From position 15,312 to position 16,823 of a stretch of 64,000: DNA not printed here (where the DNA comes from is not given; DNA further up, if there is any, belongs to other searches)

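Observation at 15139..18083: Partner-switching-like module without a kinase: non-phosphorylatable STAS, N-terminal-ANTAR/GAF/PAS protein and a membrane PAS-PP2C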

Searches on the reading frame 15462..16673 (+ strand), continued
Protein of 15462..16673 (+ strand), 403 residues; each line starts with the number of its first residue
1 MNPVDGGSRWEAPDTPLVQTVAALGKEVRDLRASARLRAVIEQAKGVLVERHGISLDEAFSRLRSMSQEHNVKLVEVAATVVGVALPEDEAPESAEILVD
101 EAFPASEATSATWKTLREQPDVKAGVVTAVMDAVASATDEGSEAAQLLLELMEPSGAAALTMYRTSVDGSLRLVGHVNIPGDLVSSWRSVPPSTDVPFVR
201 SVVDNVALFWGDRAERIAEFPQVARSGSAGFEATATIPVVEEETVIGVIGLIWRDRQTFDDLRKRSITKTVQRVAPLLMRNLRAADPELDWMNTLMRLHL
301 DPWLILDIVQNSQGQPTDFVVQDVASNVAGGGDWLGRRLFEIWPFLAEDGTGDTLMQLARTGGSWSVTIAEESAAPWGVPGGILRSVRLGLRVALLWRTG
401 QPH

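Call 77: fold_search(model_id=the predicted structure, library=pdb)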
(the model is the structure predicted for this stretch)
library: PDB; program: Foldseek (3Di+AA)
matches with E <= 10: 1307; with E <= 0.001: 363
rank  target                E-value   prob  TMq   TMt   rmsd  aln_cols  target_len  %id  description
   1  5lly_A                2.7e-08  1.00  0.28  0.23  14.6       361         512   14  Photosensory Module of Bacteriophytochrome linked Diguanylyl Cyclase from Idiomarina species A28L (released 2017-03-15)
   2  3g6o_A                6.1e-08  1.00  0.29  0.26  14.3       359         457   14  Crystal structure of P. aeruginosa bacteriophytochrome PaBphP photosensory core domain mutant Q188L (released 2009-09-22)
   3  5lly_C                6.8e-08  1.00  0.28  0.23  13.4       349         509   14  Photosensory Module of Bacteriophytochrome linked Diguanylyl Cyclase from Idiomarina species A28L (released 2017-03-15)
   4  9euy_A                9.0e-08  1.00  0.28  0.24  14.3       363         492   15  Cryo-EM structure of the full-length Pseudomonas aeruginosa bacteriophytochrome in its Pfr state (released 2024-09-04)
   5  5llw_B                9.5e-08  1.00  0.29  0.18  12.8       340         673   13  Bacteriophytochrome activated diguanylyl cyclase from Idiomarina species A28L (released 2017-03-15)
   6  5llx_A                1.7e-07  1.00  0.30  0.20  12.0       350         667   12  Bacteriophytochrome activated diguanylyl cyclase from Idiomarina species A28L with GTP bound (released 2017-03-15)
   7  3nhq_E                2.0e-07  1.00  0.30  0.26  14.3       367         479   15  The dark Pfr structure of the photosensory core module of P. aeruginosa Bacteriophytochrome (released 2011-11-30)
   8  8upm_A                2.3e-07  1.00  0.28  0.24  13.5       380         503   14  Pfr state of Stigmatella aurantiaca bacteriophytochrome 2 (released 2024-09-25)
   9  3nhq_A                2.4e-07  1.00  0.29  0.25  14.6       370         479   14  The dark Pfr structure of the photosensory core module of P. aeruginosa Bacteriophytochrome (released 2011-11-30)
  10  6pl0_B                2.7e-07  1.00  0.29  0.21  13.4       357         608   12  Crystal structure of the dark-adapted full-length bacteriophytochrome XccBphP from Xanthomonas campestris in the Pr st (released 2020-12-30)
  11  6ptq_A                2.7e-07  1.00  0.27  0.23  14.0       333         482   14  Dark, Room Temperature, PCM Myxobacterial Phytochrome, P2, Wild Type (released 2019-10-09)
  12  5lly_D                2.7e-07  1.00  0.28  0.23  13.2       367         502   12  Photosensory Module of Bacteriophytochrome linked Diguanylyl Cyclase from Idiomarina species A28L (released 2017-03-15)
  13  9iuz_A                2.9e-07  1.00  0.25  0.22  15.7       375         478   11  Constitutively active mutant(Y276H) of Arabidopsis phytochrome B(phyB) in complex with phytochrome-interacting factor  (released 2024-10-02)
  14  5llw_A                3.1e-07  1.00  0.30  0.20  12.1       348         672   14  Bacteriophytochrome activated diguanylyl cyclase from Idiomarina species A28L (released 2017-03-15)
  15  3nhq_D                3.1e-07  1.00  0.27  0.23  14.1       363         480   15  The dark Pfr structure of the photosensory core module of P. aeruginosa Bacteriophytochrome (released 2011-11-30)
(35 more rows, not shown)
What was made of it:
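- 15462..16673 (+): ANTAR/GAF/PAS-like sensor protein (403 aa). Coiled-coil helix plus ANTAR covers residues 15-85 (about nt 15504-15716), GAF about 143-265 (nt 15888-16256) and a PAS-like domain about 285-400 (nt 16314-16661). Its ATG overlaps the STAS stop. Foldseek to phytochrome and tandem-GAF modules (call 77).
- On PAL-type ANTAR photoreceptor: The Foldseek best hits are GAF/PHY modules (call 77).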

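Call 88: search_protein_representatives(alignment_id=A1)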
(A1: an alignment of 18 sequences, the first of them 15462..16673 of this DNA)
Query: 18 sequences, 402 profile positions. Proteins with E-value up to 0.001 (for the whole library): 9388; up to 1e-10: 572; up to 1e-30: 112. The best 150 are listed.
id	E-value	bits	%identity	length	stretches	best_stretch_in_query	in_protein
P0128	1.4e-139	481.9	-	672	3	128-399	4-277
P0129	1.4e-129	448.9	-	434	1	12-399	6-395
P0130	7.4e-128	443.3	-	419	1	10-400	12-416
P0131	4.8e-122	424.2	-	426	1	11-401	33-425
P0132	2.7e-115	402.0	-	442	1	10-400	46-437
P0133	2.4e-109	382.4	-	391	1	14-399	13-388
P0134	9.3e-107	373.8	-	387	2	16-201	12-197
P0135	1.2e-105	370.2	-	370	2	5-169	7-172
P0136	2.4e-105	369.2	-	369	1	25-400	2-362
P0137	2.0e-101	356.2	-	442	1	11-400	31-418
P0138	3.0e-98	345.8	-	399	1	12-400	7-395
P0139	1.0e-92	327.6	-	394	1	12-400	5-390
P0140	1.6e-92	327.0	-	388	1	12-397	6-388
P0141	2.3e-92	326.4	-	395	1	14-399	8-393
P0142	4.3e-92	325.5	-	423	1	16-400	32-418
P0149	1.6e-79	284.1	-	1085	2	7-401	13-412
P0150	3.7e-79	283.0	-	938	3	10-400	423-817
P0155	2.0e-63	231.1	-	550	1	10-399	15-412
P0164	5.0e-47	177.1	-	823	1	11-363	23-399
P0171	2.6e-44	168.2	-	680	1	7-389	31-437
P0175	2.3e-42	161.8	-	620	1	13-399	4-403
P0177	4.5e-42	160.8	-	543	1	4-400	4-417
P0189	1.9e-39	152.2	-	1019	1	13-366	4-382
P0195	3.2e-38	148.1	-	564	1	11-400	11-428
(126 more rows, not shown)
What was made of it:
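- On N-terminal ANTAR-GAF-PAS family (uncharacterised): 112 clusters at 50% identity with E<=1e-30 (call 88).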

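Call 89: search_protein_families(library=pfam, proteins=[P0155, P0177, P0195, P0175, P0149, P0150, P0128, P0164, P0189, P0171], max_evalue=0.001)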
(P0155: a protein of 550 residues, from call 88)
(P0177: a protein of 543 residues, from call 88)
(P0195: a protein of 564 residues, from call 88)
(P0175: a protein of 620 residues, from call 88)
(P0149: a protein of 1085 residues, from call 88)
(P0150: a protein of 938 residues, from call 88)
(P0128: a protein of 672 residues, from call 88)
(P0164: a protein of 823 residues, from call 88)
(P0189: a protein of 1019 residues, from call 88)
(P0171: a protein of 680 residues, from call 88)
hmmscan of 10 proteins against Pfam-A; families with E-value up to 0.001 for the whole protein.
P0155 (550 aa): 5 families
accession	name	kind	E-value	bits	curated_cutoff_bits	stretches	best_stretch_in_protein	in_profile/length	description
PF03861.19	ANTAR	-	2.6e-19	69.2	27.3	1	35-87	2-54/54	ANTAR domain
PF13185.12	GAF_2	-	2.5e-10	41.1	28.6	1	147-268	6-122/136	GAF domain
PF08447.18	PAS_3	-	3.4e-08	34.1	25.6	1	443-530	2-89/89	PAS fold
PF00989.32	PAS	-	5e-05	23.7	22.6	1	430-532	11-112/113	PAS fold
PF01590.32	GAF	-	0.0002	22.3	22.4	1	155-267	13-119/133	GAF domain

P0177 (543 aa): 4 families
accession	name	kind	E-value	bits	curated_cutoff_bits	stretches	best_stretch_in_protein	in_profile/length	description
PF03861.19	ANTAR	-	3.5e-16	59.1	27.3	1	31-81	3-53/54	ANTAR domain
PF08448.16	PAS_4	-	1.8e-05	25.4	23.1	0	474-536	42-104/110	PAS fold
PF13185.12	GAF_2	-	2.4e-05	25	28.6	1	147-264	3-118/136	GAF domain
PF01590.32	GAF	-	0.0005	21.1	22.4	0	148-258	2-111/133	GAF domain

P0195 (564 aa): 3 families
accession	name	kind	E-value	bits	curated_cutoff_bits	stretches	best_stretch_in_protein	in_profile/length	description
PF03861.19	ANTAR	-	5.6e-21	74.5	27.3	1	31-82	3-54/54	ANTAR domain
PF13185.12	GAF_2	-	8.1e-10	39.5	28.6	1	163-289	8-127/136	GAF domain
PF01590.32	GAF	-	8.8e-06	26.7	22.4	1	164-292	7-125/133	GAF domain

P0175 (620 aa): 4 families
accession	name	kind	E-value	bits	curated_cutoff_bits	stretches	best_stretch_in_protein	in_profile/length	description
PF03861.19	ANTAR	-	3.4e-20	72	27.3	1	22-73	3-54/54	ANTAR domain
PF07228.17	SpoIIE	-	9.2e-19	68.6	25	1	453-585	2-137/192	Stage II sporulation protein E (SpoIIE)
PF13185.12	GAF_2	-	2.9e-07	31.2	28.6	1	149-259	24-129/136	GAF domain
PF01590.32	GAF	-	3.6e-05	24.7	22.4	1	150-249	24-117/133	GAF domain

P0149 (1085 aa): 5 families
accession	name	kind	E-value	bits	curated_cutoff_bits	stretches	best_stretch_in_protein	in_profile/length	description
PF03861.19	ANTAR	-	1.4e-29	102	27.3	2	37-87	3-53/54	ANTAR domain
PF08448.16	PAS_4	-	2.6e-11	44.2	23.1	0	875-955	17-98/110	PAS fold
PF13185.12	GAF_2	-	1.1e-10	42.3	28.6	1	144-274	5-133/136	GAF domain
PF01590.32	GAF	-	6e-06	27.3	22.4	0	185-274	36-131/133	GAF domain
PF00989.32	PAS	-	7.3e-06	26.4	22.6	0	329-402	28-98/113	PAS fold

P0150 (938 aa): 5 families
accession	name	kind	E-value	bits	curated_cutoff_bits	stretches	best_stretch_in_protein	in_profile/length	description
PF03861.19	ANTAR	-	3.2e-28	97.7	27.3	2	35-85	3-53/54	ANTAR domain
PF13185.12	GAF_2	-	1.4e-14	54.9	28.6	2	558-679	15-133/136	GAF domain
PF08448.16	PAS_4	-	1.3e-11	45.1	23.1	0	727-778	14-65/110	PAS fold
PF01590.32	GAF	-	7.1e-08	33.5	22.4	1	120-229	4-112/133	GAF domain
PF13426.13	PAS_9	-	2.6e-06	28.1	27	0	730-809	13-89/103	PAS domain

P0128 (672 aa): 3 families
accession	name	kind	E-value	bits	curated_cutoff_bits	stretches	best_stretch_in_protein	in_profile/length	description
PF13185.12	GAF_2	-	7.5e-23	81.7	28.6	2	24-154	11-135/136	GAF domain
PF01590.32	GAF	-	6.4e-11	43.4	22.4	2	416-539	8-125/133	GAF domain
PF03861.19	ANTAR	-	5.9e-10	39.2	27.3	1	321-373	2-54/54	ANTAR domain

P0164 (823 aa): 6 families
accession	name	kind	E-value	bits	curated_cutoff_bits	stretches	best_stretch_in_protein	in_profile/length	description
PF07228.17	SpoIIE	-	1.3e-51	175.7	25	1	637-821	1-190/192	Stage II sporulation protein E (SpoIIE)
PF03861.19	ANTAR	-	3.1e-20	72.1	27.3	1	42-94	2-54/54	ANTAR domain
PF13185.12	GAF_2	-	3.9e-12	47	28.6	1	162-299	3-133/136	GAF domain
PF13492.12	GAF_3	-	4.6e-06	27.5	27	1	178-303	17-129/129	GAF domain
PF08448.16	PAS_4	-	1.8e-05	25.4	23.1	1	348-440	13-104/110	PAS fold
PF01590.32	GAF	-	4.1e-05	24.6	22.4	1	178-301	17-133/133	GAF domain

P0189 (1019 aa): 3 families
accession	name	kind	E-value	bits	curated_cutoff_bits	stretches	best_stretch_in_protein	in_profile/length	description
PF03861.19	ANTAR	-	4.9e-18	65.1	27.3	1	21-73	2-54/54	ANTAR domain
PF13185.12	GAF_2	-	4e-10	40.5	28.6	1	138-278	1-134/136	GAF domain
PF01590.32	GAF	-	2.5e-06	28.5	22.4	1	141-276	2-130/133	GAF domain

P0171 (680 aa): 5 families
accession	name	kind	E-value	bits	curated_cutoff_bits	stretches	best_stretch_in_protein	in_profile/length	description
PF07228.17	SpoIIE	-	1.8e-24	87.2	25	1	494-663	2-173/192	Stage II sporulation protein E (SpoIIE)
PF03861.19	ANTAR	-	1.2e-19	70.2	27.3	1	55-106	3-54/54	ANTAR domain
PF13185.12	GAF_2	-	1.3e-06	29.1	28.6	1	169-286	2-113/136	GAF domain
PF08448.16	PAS_4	-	0.00028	21.5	23.1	0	358-423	14-76/110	PAS fold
PF01590.32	GAF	-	0.00044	21.2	22.4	0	192-283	23-109/133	GAF domain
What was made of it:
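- On N-terminal ANTAR-GAF-PAS family (uncharacterised): Architectures confirmed by Pfam (call 89).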
